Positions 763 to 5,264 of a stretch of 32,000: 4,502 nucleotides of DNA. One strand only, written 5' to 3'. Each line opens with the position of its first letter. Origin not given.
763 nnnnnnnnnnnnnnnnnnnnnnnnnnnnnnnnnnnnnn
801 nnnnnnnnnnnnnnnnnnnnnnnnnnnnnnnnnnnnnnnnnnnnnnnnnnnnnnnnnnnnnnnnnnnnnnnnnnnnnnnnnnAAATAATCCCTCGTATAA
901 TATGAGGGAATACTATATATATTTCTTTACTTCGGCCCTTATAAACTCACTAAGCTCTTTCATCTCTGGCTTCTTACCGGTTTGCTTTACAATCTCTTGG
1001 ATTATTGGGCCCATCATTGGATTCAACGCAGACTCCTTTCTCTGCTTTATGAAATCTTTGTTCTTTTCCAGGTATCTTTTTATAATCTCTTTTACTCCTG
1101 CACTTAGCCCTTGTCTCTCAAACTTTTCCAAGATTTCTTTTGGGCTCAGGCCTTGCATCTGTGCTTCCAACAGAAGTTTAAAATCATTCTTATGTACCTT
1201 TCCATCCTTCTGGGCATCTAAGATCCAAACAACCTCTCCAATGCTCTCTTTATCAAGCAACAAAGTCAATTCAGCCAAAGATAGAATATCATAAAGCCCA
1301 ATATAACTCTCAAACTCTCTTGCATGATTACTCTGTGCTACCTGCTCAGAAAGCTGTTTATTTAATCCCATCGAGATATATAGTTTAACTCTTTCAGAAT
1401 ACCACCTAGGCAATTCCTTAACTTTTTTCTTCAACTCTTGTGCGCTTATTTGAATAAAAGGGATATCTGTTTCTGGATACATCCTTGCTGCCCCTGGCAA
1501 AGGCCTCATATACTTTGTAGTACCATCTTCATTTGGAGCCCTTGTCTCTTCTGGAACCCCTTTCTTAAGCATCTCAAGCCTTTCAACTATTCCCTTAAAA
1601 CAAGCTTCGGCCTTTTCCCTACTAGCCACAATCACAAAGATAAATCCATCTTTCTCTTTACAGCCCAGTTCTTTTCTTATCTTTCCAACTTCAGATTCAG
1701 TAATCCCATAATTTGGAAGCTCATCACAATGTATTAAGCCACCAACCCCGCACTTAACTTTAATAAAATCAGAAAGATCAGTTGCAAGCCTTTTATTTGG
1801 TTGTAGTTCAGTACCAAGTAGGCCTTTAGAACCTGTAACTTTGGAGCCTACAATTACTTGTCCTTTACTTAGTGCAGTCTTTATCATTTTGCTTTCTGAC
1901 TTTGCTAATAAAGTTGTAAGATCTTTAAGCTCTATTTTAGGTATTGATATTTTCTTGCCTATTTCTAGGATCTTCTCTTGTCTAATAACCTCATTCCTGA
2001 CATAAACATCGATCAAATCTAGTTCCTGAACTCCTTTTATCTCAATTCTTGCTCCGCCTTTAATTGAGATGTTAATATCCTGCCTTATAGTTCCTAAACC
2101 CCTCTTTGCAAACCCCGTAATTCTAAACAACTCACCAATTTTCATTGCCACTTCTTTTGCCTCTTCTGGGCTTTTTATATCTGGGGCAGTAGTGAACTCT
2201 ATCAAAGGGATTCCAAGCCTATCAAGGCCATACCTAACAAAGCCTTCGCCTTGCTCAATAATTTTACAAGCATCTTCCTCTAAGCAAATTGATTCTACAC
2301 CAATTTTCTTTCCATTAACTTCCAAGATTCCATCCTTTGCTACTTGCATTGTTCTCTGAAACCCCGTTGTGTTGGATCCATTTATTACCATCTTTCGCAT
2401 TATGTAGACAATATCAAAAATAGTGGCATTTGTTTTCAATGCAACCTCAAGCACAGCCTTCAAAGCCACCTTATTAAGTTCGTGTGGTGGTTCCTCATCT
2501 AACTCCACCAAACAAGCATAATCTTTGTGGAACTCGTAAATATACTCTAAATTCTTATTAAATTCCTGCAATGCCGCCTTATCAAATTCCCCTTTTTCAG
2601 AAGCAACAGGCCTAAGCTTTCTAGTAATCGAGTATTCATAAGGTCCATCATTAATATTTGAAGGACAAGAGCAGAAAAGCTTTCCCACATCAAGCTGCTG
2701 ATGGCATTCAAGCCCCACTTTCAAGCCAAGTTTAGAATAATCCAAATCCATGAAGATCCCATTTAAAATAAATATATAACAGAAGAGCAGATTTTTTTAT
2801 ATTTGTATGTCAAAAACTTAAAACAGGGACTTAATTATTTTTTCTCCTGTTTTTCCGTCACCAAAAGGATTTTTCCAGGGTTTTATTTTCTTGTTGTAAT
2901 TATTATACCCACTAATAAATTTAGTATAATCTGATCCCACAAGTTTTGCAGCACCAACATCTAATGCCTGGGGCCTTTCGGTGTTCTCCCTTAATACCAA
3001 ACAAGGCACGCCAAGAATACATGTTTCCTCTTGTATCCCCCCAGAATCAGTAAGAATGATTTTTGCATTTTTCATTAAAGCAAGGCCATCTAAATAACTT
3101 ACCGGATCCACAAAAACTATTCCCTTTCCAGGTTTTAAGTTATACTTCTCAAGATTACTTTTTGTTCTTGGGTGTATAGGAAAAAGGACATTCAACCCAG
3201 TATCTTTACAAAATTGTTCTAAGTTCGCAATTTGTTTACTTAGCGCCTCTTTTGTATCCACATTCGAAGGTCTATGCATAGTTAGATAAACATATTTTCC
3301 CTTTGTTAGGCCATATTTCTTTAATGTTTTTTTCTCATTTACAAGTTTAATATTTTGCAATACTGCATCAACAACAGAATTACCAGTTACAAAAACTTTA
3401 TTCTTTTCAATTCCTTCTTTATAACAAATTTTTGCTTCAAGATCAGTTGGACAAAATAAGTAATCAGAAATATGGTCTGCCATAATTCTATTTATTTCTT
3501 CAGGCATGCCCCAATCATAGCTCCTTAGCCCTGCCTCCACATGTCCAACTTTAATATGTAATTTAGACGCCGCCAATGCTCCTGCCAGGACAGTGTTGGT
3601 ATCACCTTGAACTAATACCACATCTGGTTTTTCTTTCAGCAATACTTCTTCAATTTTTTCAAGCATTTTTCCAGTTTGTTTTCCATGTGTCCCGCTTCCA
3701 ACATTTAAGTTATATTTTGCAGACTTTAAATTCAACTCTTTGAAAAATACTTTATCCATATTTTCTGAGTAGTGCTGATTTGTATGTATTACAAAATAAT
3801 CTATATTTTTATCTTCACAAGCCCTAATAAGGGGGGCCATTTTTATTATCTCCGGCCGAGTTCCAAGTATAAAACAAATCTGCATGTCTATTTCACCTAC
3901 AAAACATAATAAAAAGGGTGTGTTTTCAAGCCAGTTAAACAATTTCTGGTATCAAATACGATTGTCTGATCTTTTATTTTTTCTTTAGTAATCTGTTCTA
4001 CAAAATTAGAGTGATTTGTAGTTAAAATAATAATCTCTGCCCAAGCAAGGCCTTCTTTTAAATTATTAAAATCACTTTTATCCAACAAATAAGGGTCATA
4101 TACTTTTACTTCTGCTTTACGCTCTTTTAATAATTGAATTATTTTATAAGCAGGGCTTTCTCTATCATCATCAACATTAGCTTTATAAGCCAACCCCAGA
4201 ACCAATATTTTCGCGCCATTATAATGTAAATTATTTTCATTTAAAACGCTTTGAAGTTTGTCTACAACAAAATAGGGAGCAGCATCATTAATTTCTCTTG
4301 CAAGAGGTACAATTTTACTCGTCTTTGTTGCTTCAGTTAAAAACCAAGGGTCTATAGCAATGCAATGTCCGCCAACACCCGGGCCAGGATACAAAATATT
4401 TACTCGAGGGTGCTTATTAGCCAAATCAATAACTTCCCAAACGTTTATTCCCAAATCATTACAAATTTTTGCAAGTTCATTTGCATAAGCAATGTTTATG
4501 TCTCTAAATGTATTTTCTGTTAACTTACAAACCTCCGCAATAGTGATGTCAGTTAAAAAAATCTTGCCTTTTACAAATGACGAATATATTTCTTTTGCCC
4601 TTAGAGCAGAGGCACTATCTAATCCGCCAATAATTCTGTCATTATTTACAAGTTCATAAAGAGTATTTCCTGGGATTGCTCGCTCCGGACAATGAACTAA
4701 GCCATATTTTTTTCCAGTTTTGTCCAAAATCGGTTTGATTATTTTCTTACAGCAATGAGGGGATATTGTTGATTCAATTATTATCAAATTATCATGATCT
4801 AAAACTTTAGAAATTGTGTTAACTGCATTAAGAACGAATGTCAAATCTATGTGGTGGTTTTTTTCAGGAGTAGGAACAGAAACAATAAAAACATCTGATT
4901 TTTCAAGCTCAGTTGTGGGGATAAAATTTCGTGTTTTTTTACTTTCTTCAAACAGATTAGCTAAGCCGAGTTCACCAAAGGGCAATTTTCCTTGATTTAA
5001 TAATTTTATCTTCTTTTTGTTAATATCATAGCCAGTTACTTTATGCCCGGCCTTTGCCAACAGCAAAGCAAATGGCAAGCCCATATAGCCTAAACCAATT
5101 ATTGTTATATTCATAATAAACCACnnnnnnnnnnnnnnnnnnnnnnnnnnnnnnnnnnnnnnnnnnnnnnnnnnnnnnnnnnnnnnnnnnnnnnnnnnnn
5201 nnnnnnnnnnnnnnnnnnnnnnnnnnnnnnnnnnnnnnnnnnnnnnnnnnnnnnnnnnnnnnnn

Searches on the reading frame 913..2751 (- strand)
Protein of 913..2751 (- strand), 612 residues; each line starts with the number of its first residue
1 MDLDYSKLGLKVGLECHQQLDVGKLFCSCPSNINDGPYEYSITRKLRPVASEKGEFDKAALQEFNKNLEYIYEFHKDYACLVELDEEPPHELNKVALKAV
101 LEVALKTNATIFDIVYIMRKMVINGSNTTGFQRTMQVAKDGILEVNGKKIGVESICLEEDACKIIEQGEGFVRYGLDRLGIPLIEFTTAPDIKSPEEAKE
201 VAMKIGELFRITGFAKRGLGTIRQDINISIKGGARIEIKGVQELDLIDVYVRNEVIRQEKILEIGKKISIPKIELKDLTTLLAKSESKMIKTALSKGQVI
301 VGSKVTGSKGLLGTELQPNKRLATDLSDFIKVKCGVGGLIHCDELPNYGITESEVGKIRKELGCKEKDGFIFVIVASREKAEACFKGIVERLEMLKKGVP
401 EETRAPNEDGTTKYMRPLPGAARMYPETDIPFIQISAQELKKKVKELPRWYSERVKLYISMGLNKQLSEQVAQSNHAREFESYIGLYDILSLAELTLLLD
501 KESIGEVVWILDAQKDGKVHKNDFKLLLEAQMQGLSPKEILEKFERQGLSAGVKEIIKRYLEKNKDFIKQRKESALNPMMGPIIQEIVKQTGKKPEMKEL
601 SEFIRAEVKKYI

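Call 7: search_protein_families(library=pfam, proteins=[window:913-2751:-], max_evalue=0.001)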
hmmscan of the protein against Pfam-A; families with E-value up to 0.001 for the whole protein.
window:913-2751:- (612 aa): 2 families
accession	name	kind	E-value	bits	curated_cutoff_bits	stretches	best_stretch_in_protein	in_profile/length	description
PF02934.20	GatB_N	-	1.6e-54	185.4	23.4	1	11-439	2-275/277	GatB/GatE catalytic domain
PF02938.19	GAD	-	2.1e-06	28.3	23.4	1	290-373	1-84/95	GAD domain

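Call 30: find_homologous_proteins(query=window:913-2751:-, max_evalue=1e-20)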
Query window:913-2751:- (612 aa): 8000 proteins with E <= 1e-20 among 8000 candidates; the best 120 are listed.
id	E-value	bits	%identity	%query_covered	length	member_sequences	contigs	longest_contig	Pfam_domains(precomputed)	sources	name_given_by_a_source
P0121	0.0e+0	1345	100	100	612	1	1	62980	PF02938.20,PF02934.21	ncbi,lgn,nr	ncbi:MAG: Glu-tRNA(Gln) amidotransferase subunit GatE [Candidatus ainarchaeum sp.]|nr:Glu-tRNA(Gln) 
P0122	0.0e+0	1209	90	100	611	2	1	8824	PF02938.20,PF02934.21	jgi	-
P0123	0.0e+0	1112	80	100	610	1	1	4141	PF02938.20,PF02934.21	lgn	-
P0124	0.0e+0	1085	80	99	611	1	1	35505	PF02938.20,PF02934.21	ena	-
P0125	7.8e-199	680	54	99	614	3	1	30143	PF02938.20,PF02934.21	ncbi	-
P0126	4.2e-196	671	53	99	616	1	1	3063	PF02938.20,PF02934.21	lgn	-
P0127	2.0e-194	666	53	99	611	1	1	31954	PF02938.20,PF02934.21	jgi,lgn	-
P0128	7.9e-194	664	53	99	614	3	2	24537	PF02938.20,PF02934.21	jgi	-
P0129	4.9e-193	661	51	100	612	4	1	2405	PF02938.20,PF02934.21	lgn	-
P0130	6.7e-192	657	51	100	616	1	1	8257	PF02938.20,PF02934.21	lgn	-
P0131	2.2e-191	656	52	100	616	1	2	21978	PF02938.20,PF02934.21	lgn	-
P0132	2.6e-191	655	52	100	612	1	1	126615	PF02938.20,PF02934.21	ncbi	-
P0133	5.7e-191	654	51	99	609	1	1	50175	PF02938.20,PF02934.21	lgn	-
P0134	1.6e-189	649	51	99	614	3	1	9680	PF02938.20,PF02934.21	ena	-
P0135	6.8e-189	647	51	99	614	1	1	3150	PF02938.20,PF02934.21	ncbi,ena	-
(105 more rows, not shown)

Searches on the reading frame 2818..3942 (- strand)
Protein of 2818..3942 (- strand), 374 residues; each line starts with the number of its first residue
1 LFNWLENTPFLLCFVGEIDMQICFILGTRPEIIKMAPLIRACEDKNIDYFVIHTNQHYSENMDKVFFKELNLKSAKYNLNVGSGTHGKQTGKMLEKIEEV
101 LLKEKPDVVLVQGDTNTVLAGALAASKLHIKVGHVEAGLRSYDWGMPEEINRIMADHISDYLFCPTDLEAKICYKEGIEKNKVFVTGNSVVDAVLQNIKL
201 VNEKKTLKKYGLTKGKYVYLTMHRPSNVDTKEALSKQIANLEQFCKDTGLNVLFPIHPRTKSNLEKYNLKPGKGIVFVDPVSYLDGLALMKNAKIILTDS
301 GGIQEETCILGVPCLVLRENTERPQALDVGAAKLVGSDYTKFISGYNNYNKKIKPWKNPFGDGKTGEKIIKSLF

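Call 7: search_protein_families(library=pfam, proteins=[window:2818-3942:-], max_evalue=0.001)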
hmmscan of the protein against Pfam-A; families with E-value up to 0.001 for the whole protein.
window:2818-3942:- (374 aa): 2 families
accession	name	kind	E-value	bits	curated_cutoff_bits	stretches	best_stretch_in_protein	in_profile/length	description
PF02350.25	Epimerase_2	-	1.5e-108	363.2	30.6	1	43-373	5-346/347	UDP-N-acetylglucosamine 2-epimerase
PF07388.17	A-2_8-polyST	-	0.0005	20.2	23.3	0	52-264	40-256/316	Alpha-2,8-polysialyltransferase (POLYST)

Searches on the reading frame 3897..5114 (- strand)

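Call 7: search_protein_families(library=pfam, proteins=[window:3897-5114:-], max_evalue=0.001)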
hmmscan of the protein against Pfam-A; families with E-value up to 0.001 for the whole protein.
window:3897-5114:- (405 aa): 8 families
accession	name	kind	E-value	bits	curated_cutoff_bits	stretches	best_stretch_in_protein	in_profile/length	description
PF03721.20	UDPG_MGDP_dh_N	-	2.6e-50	171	27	1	1-174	1-185/187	UDP-glucose/GDP-mannose dehydrogenase family, NAD binding domain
PF00984.24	UDPG_MGDP_dh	-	2.3e-27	95.4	25.4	1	193-277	3-93/94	UDP-glucose/GDP-mannose dehydrogenase family, central domain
PF03720.21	UDPG_MGDP_dh_C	-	2.8e-23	82.7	30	1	304-394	1-102/103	UDP-glucose/GDP-mannose dehydrogenase family, UDP binding domain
PF03446.21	NAD_binding_2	-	3.8e-10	40.4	21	1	2-127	1-105/161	NAD binding domain of 6-phosphogluconate dehydrogenase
PF02558.23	ApbA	-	1.3e-05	25.3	22.2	1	3-82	1-76/150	Ketopantoate reductase PanE/ApbA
PF02737.24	3HCDH_N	-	6.2e-05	23.4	22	1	2-38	1-37/180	3-hydroxyacyl-CoA dehydrogenase, NAD binding domain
PF02826.25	2-Hacid_dh_C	-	6.7e-05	22.8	25.1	0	3-67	39-101/178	D-isomer specific 2-hydroxyacid dehydrogenase, NAD binding domain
PF01210.29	NAD_Gly3P_dh_N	-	0.00095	19.6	23.1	0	2-81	1-78/158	NAD-dependent glycerol-3-phosphate dehydrogenase N-terminus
